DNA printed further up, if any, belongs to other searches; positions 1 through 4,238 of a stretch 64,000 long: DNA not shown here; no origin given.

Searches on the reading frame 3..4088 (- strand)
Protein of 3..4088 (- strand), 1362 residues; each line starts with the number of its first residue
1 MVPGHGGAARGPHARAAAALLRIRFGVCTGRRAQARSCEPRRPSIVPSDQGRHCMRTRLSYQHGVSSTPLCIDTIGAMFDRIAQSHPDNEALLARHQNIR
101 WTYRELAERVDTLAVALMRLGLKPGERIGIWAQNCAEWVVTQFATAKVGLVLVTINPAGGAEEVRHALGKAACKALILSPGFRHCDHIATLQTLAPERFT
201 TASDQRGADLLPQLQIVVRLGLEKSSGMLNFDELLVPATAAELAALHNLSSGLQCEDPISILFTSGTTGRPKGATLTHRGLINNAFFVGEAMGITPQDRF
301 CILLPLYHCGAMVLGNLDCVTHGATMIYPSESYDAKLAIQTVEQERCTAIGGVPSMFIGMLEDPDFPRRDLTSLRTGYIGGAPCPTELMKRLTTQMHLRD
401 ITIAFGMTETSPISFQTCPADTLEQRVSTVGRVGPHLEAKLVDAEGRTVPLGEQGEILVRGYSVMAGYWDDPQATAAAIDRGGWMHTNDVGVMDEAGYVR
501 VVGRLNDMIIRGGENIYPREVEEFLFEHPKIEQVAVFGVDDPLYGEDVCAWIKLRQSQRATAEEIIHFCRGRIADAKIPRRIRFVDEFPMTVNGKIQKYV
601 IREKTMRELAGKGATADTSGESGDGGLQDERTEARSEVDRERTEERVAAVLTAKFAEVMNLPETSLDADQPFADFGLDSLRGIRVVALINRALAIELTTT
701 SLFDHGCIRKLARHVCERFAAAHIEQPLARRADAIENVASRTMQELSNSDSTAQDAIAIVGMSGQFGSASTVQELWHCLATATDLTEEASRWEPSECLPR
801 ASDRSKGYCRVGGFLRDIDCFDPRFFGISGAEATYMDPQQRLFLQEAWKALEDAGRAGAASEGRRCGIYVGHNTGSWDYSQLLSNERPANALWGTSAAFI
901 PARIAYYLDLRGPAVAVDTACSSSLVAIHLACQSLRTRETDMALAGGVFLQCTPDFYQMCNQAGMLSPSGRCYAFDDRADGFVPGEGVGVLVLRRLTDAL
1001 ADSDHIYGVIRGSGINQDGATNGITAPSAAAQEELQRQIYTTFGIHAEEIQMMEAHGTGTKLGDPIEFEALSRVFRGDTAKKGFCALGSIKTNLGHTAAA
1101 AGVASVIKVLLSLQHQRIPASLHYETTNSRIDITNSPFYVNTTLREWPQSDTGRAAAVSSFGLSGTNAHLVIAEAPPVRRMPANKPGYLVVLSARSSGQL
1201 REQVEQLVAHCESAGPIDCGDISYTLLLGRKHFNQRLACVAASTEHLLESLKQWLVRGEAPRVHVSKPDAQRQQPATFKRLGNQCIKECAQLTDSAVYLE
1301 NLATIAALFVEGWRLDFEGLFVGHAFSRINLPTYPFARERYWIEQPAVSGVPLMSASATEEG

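Call 19: search_protein_families(library=pfam, proteins=[window:3-4088:-], max_evalue=0.00001)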
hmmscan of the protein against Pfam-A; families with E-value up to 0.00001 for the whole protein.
window:3-4088:- (1362 aa): 9 families
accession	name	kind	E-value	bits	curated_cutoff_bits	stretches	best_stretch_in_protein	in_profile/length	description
PF00501.34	AMP-binding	-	2.4e-93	313.4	29.9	1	79-469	1-384/384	AMP-binding enzyme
PF00109.32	ketoacyl-synt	-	1.8e-79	267.3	20.8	1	755-999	2-252/252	Beta-ketoacyl synthase, N-terminal domain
PF02801.28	Ketoacyl-synt_C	-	1.1e-40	138.8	20.8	1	1007-1125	1-119/119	Beta-ketoacyl synthase, C-terminal domain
PF13193.12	AMP-binding_C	-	7.9e-19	68.8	24.5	1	520-595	1-76/76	AMP-binding enzyme C-terminal domain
PF22621.2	CurL-like_PKS_C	-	3.9e-18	65.6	27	1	1188-1251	1-64/64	CurL-like, PKS C-terminal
PF00550.31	PP-binding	-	1.6e-14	54.3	20.8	1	650-715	2-67/67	Phosphopantetheine attachment site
PF22336.2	RhiE-like_linker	-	4.3e-13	49.5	27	1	1191-1255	1-64/67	RhiE-like, KS-MAT linker domain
PF16197.11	KAsynt_C_assoc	-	2.3e-10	41.3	33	1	1128-1214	2-87/111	Ketoacyl-synthetase C-terminal extension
PF00108.29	Thiolase_N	-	6.3e-06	26.2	26.4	0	911-948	75-112/260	Thiolase, N-terminal domain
